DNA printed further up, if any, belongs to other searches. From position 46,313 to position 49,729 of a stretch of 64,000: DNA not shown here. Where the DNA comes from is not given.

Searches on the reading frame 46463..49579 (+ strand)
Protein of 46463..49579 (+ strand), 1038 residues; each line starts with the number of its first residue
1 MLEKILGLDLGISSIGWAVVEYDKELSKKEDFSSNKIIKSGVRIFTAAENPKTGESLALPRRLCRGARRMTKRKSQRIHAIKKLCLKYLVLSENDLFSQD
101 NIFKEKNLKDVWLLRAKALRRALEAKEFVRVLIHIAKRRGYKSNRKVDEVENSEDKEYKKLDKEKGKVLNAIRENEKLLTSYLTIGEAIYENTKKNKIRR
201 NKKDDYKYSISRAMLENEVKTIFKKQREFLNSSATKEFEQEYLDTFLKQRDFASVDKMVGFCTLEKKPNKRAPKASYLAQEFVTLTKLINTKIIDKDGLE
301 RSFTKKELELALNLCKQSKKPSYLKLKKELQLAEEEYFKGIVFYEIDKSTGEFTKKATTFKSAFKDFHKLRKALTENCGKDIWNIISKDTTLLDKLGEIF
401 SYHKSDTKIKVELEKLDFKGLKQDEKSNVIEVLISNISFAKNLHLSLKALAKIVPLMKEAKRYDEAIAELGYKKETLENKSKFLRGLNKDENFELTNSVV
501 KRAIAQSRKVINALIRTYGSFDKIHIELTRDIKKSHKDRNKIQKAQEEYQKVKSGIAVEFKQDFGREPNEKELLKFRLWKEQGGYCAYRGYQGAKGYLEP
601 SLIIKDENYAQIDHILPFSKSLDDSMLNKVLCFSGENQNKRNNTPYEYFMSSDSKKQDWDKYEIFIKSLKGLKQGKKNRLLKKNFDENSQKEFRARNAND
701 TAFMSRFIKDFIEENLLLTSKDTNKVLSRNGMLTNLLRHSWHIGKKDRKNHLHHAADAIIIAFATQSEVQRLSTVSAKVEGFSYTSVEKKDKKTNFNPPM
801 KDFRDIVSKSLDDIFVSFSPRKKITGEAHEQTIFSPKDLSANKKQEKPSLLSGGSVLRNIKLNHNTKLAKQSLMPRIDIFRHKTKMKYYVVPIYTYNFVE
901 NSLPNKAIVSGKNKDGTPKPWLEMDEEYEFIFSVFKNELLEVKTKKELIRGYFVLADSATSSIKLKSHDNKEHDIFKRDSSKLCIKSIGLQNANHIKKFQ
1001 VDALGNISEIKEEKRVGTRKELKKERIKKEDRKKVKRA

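Call 15: search_protein_families(library=pfam, proteins=[window:46463-49579:+])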
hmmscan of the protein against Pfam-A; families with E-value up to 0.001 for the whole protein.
window:46463-49579:+ (1038 aa): 4 families
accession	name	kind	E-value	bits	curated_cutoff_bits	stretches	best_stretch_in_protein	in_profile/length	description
PF13395.12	HNH_4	-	3.5e-16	59.3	22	1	604-646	14-54/54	HNH endonuclease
PF18541.7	RuvC_III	-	4.2e-16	59.9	26.2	1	690-824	3-178/179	RuvC endonuclease subdomain 3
PF18470.6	Cas9_a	-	2.6e-06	27.7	26.9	1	256-335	4-85/221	Cas9 alpha-helical lobe domain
PF22702.2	Cas9_RuvC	-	1e-05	26.1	27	1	723-793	25-95/151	Cas9 RuvC domain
